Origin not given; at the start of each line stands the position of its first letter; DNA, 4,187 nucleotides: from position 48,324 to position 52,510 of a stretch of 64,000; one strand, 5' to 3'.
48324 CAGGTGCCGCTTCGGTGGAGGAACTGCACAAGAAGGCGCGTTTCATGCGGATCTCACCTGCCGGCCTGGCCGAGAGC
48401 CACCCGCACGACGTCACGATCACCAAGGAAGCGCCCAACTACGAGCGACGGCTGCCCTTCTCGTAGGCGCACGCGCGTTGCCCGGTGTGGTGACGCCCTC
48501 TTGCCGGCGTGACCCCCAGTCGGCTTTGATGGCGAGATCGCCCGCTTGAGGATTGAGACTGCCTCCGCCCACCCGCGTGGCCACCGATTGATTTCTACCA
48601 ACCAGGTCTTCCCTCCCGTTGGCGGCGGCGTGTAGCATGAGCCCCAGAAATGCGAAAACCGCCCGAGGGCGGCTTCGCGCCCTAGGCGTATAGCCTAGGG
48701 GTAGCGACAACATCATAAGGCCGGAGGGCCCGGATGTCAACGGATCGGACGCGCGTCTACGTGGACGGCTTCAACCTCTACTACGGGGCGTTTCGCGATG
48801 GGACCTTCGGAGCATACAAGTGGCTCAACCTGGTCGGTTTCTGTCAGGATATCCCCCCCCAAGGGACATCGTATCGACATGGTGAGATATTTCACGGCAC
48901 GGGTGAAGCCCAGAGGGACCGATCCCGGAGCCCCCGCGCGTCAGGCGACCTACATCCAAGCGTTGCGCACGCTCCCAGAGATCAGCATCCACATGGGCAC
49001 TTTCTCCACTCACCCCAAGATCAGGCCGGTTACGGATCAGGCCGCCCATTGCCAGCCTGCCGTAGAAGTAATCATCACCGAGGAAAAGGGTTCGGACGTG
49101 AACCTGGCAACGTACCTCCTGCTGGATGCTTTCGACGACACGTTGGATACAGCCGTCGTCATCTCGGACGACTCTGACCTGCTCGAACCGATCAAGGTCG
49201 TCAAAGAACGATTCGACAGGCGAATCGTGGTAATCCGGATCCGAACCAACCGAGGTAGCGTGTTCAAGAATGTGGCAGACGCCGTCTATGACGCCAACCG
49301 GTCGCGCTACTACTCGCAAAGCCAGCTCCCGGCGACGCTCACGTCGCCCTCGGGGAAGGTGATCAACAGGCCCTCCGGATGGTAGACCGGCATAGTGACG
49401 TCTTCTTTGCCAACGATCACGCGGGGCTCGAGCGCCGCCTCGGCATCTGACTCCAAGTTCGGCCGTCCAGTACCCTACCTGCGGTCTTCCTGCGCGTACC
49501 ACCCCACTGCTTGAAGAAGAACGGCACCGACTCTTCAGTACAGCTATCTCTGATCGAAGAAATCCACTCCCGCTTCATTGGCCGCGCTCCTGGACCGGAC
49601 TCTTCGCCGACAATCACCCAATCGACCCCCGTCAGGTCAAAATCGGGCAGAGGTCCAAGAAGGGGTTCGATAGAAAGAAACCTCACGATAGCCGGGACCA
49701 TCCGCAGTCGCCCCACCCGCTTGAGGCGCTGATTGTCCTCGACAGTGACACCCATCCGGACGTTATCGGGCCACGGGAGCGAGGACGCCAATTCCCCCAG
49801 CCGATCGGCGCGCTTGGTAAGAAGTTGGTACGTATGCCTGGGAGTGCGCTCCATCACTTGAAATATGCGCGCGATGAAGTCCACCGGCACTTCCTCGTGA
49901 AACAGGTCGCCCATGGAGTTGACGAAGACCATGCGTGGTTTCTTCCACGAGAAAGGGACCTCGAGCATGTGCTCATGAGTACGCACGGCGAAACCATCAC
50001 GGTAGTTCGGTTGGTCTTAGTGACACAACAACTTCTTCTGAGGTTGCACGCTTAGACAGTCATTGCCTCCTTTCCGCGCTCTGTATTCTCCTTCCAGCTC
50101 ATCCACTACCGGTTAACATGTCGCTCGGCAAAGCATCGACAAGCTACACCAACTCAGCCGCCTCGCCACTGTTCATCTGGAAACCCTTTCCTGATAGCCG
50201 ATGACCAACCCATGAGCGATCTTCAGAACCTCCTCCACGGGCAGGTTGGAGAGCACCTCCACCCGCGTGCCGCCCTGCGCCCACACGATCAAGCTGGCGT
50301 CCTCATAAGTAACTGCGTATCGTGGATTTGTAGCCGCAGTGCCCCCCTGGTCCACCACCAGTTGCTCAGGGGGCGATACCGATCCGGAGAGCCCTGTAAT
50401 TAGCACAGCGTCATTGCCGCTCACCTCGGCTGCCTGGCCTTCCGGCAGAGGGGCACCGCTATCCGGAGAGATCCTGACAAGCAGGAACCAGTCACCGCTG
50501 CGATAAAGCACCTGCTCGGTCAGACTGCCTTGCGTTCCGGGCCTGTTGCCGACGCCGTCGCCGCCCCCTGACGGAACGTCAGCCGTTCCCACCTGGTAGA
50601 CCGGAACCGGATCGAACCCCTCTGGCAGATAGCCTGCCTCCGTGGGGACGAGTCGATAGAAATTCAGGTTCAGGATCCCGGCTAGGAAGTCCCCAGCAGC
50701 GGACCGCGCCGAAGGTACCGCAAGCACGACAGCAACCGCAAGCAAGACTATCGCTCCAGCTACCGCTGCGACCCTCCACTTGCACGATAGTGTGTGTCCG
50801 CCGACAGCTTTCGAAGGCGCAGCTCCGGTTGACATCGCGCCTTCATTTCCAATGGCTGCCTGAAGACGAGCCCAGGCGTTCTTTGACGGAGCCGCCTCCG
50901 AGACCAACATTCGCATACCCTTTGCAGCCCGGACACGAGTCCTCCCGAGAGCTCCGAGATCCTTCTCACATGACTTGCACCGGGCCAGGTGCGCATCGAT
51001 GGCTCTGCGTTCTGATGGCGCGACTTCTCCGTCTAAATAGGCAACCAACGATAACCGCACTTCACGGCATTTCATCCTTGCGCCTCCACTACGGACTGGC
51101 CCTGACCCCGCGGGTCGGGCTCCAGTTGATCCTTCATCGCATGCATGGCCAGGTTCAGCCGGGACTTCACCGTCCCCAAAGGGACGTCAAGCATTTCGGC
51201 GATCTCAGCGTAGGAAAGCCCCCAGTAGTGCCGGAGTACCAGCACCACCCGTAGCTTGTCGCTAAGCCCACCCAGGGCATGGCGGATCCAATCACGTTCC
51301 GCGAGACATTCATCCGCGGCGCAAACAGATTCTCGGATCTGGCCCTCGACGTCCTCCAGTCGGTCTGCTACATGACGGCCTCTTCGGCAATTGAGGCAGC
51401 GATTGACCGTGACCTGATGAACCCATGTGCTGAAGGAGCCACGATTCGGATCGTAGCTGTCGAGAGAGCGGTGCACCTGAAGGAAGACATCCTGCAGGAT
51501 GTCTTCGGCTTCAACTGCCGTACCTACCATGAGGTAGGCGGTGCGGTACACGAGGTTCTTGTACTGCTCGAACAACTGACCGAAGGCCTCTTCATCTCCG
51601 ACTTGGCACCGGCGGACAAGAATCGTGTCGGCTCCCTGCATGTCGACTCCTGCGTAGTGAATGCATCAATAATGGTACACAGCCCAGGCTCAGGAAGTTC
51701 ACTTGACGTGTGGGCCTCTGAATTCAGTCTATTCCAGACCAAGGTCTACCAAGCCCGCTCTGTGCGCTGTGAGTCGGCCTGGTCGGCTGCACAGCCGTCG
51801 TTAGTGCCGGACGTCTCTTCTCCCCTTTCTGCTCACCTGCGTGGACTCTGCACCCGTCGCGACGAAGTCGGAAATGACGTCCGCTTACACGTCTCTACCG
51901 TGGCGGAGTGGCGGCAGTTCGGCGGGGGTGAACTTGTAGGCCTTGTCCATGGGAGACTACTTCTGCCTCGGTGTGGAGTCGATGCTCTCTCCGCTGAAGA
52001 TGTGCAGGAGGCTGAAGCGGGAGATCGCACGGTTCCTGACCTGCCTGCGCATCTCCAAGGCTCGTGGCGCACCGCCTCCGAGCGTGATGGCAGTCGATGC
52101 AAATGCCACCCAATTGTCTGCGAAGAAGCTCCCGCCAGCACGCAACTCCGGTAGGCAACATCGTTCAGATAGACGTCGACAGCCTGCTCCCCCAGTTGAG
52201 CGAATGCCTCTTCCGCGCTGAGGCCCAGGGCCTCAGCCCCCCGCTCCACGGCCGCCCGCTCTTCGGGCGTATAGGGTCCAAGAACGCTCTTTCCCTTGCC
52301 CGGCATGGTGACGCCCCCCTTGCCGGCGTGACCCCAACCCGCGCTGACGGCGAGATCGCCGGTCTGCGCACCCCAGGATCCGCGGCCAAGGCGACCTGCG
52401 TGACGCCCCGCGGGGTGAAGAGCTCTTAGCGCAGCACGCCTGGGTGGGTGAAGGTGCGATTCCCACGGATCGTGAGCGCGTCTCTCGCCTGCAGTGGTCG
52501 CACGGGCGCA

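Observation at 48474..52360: ~67-bp direct repeat pair bracketing a 3.8-kb patch of decayed phage/regulatory genes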

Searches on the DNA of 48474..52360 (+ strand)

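Call 71: search_dna_similar(query=window:48474-52360:+, collection=phages, mode=distant, max_rows=8)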
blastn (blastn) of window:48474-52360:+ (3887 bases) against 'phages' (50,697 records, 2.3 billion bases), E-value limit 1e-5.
Records with a match: 10; places in all: 10; records where one place covers at least 80% of the query: 0.
Best place of each record, by identity: 80-90% 5; 60-80% 5.
By first word of the organism name: Gordonia 5; Mycobacterium 3; Synechococcus 2.
By host as written in the record: Gordonia terrae 3612 3; Mycobacterium smegmatis mc2 155 2; Gordonia terrae CAG3 2; Synechococcus sp. PCC 7002 1; Synechococcus sp. 1; Mycolicibacterium smegmatis MC2 155 1.
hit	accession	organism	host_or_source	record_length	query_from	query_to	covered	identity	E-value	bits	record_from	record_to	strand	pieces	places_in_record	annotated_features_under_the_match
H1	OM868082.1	Synechococcus phage Yong-M2-251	Synechococcus sp. PCC 7002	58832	1320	1476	4%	70.1%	2e-9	73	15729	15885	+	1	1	hypothetical protein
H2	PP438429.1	Synechococcus phage Ssp-JY39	Synechococcus sp.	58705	1320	1476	4%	70.1%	2e-9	73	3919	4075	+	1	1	hypothetical protein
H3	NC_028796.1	Mycobacterium phage Phayonce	Mycobacterium smegmatis mc2 155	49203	1337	1455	3%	71.4%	1e-6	63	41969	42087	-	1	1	62: hypothetical protein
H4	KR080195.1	Mycobacterium phage Phayonce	Mycobacterium smegmatis mc2 155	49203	1337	1455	3%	71.4%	1e-6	63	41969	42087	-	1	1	62: hypothetical protein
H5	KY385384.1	Mycobacterium phage SimranZ1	Mycolicibacterium smegmatis MC2 155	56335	1397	1475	2%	78.5%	1e-7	67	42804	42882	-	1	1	hypothetical protein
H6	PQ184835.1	Gordonia phage PantheRoc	Gordonia terrae 3612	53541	1395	1465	2%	80.3%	1e-6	63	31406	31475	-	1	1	40: hypothetical protein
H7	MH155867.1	Gordonia phage Easley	Gordonia terrae CAG3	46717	1395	1465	2%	80.3%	1e-6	63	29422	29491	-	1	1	38: hypothetical protein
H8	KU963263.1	Gordonia phage BaxterFox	Gordonia terrae 3612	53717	1395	1465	2%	80.3%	1e-6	63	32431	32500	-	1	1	40: hypothetical protein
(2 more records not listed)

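Call 72: search_dna_similar(query=window:48474-52360:+, collection=plasmids, mode=distant, max_rows=8)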
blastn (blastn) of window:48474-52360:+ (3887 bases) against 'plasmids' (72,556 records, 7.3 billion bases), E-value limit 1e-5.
Records with a match: 25; places in all: 25; records where one place covers at least 80% of the query: 0.
Best place of each record, by identity: 80-90% 4; 60-80% 21.
By first word of the organism name: Streptomyces 15; Sulfitobacter 2; Mycobacterium 1; Nocardioides 1; Rhodococcus 1; Kitasatospora 1; Nocardia 1; Leisingera 1; Paenarthrobacter 1; Ralstonia 1.
By predicted mobility (MOB-suite, as given by PLSDB): non-mobilizable 14; mobilizable 7; conjugative 4.
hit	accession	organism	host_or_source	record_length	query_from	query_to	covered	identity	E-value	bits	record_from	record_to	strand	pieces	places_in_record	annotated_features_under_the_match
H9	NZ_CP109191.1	Streptomyces sp. NBC_01707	-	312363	969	1493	14%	64.1%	6e-10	76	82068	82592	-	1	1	phage Gp37/Gp68 family protein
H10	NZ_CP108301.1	Streptomyces canus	-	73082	968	1475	13%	66.0%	7e-16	95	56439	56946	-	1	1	phage Gp37/Gp68 family protein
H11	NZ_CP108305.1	Streptomyces sp. NBC_00016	-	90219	968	1475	13%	65.9%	5e-18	103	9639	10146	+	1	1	phage Gp37/Gp68 family protein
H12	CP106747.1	Streptomyces sp. AD2-2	cell culture,topsoil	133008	980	1474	13%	65.7%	6e-23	119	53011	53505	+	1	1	phage Gp37/Gp68 family protein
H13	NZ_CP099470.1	Streptomyces phaeoluteigriseus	mixed culture,soil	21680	969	1474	13%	63.7%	9e-8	68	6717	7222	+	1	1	phage Gp37/Gp68 family protein | three-Cys-motif partner protein TcmP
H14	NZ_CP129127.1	Streptomyces sp. P9-2B-2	whole organism,soil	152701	1021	1474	12%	65.7%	1e-13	89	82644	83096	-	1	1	none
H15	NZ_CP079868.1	Mycobacterium sp. SMC-8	Homo sapiens,sputum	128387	1026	1475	12%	65.3%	2e-15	94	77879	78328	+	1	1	phage Gp37/Gp68 family protein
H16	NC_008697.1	Nocardioides sp. JS614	-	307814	1026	1458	11%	65.1%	1e-12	85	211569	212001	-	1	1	phage Gp37/Gp68 family protein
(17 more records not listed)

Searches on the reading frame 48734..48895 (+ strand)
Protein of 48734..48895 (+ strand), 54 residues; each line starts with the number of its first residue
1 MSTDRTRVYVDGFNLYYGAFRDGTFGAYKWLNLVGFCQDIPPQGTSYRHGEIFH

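Call 10: search_protein_families(library=pfam, proteins=[window:48734-48895:+], max_evalue=0.01)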
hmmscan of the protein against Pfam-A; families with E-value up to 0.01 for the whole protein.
window:48734-48895:+ (54 aa): 0 families

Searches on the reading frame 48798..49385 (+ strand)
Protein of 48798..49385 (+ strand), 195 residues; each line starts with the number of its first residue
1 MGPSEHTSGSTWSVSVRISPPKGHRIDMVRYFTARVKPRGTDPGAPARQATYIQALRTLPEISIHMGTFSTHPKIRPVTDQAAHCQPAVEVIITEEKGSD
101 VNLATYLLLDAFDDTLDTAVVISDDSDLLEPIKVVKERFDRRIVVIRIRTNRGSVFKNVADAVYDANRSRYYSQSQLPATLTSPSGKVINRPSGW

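Call 10: search_protein_families(library=pfam, proteins=[window:48798-49385:+], max_evalue=0.01)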
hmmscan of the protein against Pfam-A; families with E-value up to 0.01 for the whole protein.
window:48798-49385:+ (195 aa): 1 family
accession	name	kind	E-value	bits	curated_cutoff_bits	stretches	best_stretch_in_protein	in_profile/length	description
PF01936.24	NYN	-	1.7e-07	32.2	24.2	1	76-164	49-142/145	NYN domain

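Call 51: search_protein_families(library=ncbifam, proteins=[window:48798-49385:+], max_evalue=0.001)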
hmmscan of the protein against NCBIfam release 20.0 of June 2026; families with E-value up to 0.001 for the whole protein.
window:48798-49385:+ (195 aa): 0 families

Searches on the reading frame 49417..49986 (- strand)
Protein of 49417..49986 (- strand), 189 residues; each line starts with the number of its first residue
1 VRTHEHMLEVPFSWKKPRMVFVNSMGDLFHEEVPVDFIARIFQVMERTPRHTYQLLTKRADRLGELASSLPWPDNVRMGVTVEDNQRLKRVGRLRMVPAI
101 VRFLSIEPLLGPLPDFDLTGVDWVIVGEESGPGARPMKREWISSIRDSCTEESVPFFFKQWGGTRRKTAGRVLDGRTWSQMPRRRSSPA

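Call 10: search_protein_families(library=pfam, proteins=[window:49417-49986:-], max_evalue=0.01)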
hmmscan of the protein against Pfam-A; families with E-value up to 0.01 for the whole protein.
window:49417-49986:- (189 aa): 1 family
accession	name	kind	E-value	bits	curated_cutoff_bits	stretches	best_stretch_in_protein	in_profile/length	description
PF07505.17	DUF5131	-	7.5e-75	252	28.9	1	2-182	55-243/243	Protein of unknown function (DUF5131)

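Call 64: find_encoding_contigs(protein=window:49417-49968:-, flank=10000, max_places=10)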
Protein window:49417-49968:- (183 aa): 3 contigs read that carry it; 3 places shown.
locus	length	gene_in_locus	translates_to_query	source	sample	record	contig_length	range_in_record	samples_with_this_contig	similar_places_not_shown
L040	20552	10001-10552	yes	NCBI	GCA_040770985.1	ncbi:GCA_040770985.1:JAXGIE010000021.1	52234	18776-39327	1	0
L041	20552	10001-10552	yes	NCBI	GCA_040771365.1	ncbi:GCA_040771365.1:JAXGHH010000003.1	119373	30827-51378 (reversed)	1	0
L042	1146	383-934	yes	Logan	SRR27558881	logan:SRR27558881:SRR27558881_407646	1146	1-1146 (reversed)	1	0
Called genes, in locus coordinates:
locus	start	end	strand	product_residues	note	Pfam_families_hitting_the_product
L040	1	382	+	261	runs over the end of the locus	PF02653:BPD_transp_2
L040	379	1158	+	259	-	PF00005:ABC_tran, PF13304:AAA_21 (faint), PF12399:BCA_ABC_TP_C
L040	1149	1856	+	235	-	PF02463:SMC_N (faint), PF00005:ABC_tran, PF13304:AAA_21 (weak)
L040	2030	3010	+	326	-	PF01370:Epimerase, PF04321:RmlD_sub_bind (faint), PF08659:KR (faint), PF16363:GDP_Man_Dehyd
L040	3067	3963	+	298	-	-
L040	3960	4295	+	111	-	-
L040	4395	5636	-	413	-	PF06792:UPF0261, PF23189:UPF0261_C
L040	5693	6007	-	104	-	PF23189:UPF0261_C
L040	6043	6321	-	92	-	PF23189:UPF0261_C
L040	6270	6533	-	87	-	-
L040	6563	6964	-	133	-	PF06792:UPF0261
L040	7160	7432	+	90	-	-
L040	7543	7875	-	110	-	-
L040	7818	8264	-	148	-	-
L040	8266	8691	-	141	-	-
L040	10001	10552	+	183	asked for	PF07505:DUF5131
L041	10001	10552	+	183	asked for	PF07505:DUF5131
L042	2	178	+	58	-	?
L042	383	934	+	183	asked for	PF07505:DUF5131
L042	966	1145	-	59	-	?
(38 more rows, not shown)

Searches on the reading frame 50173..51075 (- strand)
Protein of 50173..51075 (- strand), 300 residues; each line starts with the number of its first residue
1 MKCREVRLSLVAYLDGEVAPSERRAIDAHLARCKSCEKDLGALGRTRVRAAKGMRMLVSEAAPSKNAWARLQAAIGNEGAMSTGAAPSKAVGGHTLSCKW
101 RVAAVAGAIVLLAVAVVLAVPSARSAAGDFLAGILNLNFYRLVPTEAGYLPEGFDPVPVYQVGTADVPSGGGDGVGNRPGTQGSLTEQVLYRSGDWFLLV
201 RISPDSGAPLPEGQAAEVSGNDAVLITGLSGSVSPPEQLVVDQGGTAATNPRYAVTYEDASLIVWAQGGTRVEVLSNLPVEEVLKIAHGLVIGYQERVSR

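Call 10: search_protein_families(library=pfam, proteins=[window:50173-51075:-], max_evalue=0.01)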
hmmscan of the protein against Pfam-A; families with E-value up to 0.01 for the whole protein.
window:50173-51075:- (300 aa): 2 families
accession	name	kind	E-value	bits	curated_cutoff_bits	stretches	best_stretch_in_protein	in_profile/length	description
PF13490.11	zf-HC2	-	3.4e-11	43.4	22.2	1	3-36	1-34/35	Putative zinc-finger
PF14285.11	DUF4367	-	0.0062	17.4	22.1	0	253-289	72-109/110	Domain of unknown function (DUF4367)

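Call 63: find_encoding_contigs(protein=window:50173-51075:-, flank=10000, max_places=10)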
Protein window:50173-51075:- (300 aa): 1 contig read that carries it; 1 place shown.
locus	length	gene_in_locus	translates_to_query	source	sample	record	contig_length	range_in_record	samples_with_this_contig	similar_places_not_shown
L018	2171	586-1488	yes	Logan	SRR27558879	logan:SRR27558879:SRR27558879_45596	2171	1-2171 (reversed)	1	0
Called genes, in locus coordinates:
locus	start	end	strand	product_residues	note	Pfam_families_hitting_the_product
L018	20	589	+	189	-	PF07638:Sigma70_ECF (faint), PF04542:Sigma70_r2, PF08281:Sigma70_r4_2, PF04545:Sigma70_r4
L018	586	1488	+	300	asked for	PF13490:zf-HC2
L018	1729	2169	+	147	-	?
